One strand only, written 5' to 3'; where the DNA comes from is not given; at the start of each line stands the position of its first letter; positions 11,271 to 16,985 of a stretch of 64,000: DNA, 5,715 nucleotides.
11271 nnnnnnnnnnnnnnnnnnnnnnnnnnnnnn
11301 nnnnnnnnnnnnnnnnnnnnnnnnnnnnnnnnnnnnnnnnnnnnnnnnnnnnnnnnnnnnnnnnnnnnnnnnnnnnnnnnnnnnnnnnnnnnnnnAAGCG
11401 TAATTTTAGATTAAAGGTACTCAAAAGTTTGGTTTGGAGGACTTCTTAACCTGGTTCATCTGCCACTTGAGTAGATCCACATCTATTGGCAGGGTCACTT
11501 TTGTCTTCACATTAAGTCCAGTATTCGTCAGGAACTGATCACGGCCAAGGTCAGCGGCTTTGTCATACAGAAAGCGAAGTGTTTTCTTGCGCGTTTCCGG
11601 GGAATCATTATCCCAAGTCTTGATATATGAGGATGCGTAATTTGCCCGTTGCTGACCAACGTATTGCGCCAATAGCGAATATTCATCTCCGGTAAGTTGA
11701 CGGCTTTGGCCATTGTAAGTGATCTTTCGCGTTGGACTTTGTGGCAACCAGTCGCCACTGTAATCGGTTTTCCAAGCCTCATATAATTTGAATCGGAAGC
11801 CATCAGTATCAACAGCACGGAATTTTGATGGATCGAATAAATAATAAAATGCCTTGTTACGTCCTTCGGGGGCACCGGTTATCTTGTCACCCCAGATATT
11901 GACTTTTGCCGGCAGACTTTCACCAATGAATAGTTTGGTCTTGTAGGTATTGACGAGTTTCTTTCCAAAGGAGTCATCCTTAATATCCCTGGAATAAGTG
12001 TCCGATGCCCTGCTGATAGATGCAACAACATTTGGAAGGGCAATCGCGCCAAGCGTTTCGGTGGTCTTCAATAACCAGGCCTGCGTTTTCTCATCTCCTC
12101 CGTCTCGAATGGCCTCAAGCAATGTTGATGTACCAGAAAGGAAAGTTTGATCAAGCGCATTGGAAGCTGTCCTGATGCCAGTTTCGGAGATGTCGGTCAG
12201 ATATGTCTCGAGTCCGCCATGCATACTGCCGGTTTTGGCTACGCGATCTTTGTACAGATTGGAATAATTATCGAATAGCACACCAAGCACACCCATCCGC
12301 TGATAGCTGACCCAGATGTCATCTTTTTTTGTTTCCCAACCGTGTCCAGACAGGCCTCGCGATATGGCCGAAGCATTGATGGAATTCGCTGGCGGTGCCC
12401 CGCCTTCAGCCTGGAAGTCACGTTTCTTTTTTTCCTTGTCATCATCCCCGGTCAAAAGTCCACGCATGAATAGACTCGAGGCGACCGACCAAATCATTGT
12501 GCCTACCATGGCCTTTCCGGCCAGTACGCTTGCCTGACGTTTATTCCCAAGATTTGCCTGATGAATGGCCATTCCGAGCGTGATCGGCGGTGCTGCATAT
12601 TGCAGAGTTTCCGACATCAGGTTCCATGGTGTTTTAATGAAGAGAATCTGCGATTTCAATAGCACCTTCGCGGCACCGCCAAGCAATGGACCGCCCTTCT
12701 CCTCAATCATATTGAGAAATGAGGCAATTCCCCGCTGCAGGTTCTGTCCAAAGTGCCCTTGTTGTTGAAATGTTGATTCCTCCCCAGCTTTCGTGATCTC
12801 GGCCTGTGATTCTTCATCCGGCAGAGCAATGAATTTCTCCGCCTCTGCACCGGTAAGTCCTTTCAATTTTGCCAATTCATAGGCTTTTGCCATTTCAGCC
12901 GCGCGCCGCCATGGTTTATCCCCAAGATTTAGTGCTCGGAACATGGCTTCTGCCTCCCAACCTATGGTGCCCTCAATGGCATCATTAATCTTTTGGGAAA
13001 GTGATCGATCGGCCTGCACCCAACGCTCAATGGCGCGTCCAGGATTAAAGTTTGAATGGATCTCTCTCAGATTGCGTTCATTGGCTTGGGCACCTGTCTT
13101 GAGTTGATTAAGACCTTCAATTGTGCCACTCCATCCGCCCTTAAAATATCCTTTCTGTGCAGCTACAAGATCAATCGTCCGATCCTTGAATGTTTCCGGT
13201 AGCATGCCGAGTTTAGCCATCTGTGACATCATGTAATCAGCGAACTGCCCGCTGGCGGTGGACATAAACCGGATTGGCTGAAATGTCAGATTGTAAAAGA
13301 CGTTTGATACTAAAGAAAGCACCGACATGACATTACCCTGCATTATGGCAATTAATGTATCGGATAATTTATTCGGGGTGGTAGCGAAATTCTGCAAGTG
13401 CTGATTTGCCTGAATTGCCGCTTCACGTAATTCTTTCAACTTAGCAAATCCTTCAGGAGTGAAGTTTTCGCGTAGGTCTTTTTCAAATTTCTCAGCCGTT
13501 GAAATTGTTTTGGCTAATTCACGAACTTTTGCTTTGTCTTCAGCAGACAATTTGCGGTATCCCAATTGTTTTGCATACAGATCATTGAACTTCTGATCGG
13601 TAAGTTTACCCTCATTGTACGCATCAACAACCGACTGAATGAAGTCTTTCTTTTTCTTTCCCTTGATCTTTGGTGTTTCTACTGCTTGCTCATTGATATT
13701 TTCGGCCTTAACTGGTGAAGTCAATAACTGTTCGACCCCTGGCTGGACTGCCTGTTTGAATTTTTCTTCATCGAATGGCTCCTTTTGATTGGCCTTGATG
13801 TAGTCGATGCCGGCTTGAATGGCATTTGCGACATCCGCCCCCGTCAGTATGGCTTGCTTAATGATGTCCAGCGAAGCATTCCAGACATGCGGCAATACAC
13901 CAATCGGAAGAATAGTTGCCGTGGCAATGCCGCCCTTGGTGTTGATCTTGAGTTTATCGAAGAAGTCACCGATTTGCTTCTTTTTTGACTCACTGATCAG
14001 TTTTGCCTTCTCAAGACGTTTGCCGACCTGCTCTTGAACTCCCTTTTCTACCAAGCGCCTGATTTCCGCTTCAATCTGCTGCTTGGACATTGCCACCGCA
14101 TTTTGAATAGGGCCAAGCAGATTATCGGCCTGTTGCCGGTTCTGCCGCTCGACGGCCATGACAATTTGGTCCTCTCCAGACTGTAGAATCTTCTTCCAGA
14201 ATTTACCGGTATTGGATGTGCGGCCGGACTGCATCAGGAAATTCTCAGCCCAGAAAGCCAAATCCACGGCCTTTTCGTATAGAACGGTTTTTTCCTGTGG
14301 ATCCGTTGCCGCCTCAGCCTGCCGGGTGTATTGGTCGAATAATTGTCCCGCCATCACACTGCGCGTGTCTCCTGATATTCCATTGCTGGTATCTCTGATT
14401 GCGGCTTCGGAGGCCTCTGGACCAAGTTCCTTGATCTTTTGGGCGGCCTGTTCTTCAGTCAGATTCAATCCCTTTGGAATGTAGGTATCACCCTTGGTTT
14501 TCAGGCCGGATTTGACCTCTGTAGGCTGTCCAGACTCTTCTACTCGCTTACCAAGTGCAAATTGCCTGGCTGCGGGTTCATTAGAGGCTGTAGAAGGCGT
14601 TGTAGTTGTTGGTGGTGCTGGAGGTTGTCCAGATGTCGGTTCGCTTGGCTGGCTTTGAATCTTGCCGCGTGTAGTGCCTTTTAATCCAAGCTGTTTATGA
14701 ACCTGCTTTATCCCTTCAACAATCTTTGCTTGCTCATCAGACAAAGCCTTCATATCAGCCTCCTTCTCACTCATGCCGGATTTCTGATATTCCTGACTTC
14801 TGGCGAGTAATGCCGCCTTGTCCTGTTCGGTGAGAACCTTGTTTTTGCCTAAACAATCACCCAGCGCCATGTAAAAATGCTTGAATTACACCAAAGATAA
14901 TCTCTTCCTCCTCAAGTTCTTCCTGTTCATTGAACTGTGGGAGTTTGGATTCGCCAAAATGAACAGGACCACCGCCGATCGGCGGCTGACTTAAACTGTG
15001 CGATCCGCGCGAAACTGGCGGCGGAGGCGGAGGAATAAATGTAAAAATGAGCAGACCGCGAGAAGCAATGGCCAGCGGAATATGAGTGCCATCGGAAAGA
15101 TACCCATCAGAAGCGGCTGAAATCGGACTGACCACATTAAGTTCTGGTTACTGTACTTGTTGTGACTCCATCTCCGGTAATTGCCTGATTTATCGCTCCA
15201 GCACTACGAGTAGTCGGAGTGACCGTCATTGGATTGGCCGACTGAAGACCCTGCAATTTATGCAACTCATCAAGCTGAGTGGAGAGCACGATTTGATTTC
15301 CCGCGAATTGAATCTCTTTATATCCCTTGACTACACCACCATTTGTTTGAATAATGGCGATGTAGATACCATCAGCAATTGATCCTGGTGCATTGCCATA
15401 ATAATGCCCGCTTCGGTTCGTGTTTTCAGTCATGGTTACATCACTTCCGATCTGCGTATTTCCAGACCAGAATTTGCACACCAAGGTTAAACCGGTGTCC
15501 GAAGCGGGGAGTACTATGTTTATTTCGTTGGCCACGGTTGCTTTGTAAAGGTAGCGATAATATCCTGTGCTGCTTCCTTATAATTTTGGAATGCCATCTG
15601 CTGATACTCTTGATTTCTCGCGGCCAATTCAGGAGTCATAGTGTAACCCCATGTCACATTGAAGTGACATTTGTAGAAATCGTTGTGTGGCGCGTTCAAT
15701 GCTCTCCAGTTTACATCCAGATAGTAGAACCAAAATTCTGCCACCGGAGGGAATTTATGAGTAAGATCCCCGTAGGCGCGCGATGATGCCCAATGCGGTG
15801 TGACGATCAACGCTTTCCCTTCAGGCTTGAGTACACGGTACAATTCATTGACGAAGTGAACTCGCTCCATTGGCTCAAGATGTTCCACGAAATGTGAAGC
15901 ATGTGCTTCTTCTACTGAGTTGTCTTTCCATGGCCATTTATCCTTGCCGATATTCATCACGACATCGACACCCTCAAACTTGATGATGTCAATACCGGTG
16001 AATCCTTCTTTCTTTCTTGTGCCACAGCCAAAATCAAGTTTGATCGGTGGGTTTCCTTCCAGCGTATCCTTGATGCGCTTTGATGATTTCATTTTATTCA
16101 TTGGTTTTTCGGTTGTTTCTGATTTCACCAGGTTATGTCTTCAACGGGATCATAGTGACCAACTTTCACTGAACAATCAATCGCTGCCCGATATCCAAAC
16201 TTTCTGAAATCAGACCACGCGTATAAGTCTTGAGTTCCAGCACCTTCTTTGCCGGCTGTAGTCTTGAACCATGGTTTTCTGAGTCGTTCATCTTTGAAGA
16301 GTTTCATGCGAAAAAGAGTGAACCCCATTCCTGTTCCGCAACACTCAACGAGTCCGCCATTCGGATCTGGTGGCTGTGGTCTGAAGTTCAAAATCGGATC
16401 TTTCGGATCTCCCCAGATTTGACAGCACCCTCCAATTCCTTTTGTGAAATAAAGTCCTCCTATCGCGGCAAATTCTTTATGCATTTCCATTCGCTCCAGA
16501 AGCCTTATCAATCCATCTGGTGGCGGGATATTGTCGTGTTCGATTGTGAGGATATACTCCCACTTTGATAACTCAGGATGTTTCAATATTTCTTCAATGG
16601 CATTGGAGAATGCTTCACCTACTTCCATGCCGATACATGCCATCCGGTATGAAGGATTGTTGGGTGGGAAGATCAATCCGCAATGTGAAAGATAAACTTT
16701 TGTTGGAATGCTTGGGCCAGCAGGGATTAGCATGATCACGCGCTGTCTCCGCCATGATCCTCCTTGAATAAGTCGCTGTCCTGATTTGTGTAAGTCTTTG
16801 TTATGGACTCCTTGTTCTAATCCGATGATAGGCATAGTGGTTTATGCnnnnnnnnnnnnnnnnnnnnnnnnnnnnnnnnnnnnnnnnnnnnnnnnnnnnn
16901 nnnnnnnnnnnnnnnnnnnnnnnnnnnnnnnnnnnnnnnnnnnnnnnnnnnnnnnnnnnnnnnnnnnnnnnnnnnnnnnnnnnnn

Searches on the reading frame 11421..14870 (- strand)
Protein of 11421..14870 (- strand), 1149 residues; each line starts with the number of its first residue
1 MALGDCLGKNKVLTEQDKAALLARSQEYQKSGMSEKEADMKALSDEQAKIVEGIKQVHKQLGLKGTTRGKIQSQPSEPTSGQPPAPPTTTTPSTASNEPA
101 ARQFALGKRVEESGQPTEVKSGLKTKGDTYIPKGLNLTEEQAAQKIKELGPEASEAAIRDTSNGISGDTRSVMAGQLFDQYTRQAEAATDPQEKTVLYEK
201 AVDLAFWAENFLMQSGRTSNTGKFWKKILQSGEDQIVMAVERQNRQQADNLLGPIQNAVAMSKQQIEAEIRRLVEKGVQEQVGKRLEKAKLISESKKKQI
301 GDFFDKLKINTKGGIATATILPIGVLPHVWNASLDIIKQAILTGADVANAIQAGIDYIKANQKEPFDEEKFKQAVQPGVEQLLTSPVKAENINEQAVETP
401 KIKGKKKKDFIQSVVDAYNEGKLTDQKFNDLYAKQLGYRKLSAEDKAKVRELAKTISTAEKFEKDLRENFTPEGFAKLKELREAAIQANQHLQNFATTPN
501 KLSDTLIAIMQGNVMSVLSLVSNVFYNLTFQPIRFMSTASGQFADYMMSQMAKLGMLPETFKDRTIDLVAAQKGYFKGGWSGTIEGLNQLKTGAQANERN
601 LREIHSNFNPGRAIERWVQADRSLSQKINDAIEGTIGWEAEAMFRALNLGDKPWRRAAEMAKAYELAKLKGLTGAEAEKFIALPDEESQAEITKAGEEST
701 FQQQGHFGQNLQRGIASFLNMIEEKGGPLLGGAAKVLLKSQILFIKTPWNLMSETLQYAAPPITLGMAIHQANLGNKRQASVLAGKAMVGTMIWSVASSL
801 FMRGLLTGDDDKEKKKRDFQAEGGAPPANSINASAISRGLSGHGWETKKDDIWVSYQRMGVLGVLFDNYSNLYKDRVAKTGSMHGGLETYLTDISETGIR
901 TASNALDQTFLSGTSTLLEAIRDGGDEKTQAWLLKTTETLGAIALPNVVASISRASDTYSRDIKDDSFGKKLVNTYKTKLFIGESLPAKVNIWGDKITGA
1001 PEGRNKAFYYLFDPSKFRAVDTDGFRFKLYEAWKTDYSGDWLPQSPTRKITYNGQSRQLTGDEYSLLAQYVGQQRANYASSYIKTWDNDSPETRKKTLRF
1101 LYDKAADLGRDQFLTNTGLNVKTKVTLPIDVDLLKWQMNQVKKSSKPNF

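Call 13: search_protein_families(library=pfam, proteins=[window:11421-14870:-], max_evalue=0.01)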
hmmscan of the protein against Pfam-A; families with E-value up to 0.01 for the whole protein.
window:11421-14870:- (1149 aa): 1 family
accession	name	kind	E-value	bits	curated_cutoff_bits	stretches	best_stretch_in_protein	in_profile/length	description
PF10450.15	POC1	-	0.0095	15.4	22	0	408-525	36-147/273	POC1 chaperone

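Call 14: search_protein_families(library=phrogs, proteins=[window:11421-14870:-], max_evalue=0.001)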
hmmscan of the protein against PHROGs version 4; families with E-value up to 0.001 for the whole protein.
window:11421-14870:- (1149 aa): 0 families

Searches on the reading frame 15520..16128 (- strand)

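Call 22: search_protein_families(library=phrogs, proteins=[window:15520-16128:-], max_evalue=0.01)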
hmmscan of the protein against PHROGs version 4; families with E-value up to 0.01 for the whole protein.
window:15520-16128:- (202 aa): 2 families
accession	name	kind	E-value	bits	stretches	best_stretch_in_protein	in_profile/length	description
phrog_6636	-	other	2.2e-12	47.8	1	30-138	36-139/177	methyltransferase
phrog_5399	-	other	1.4e-05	25.9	1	29-112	1-83/149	SAM-dependent methyltransferase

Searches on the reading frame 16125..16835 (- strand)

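Call 22: search_protein_families(library=phrogs, proteins=[window:16125-16835:-], max_evalue=0.01)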
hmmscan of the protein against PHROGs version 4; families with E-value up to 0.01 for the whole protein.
window:16125-16835:- (236 aa): 1 family
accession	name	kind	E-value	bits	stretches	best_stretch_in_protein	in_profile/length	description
phrog_12406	-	moron, auxiliary metabolic gene and host takeover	0.00038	21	1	91-228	59-194/242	glycosyltransferase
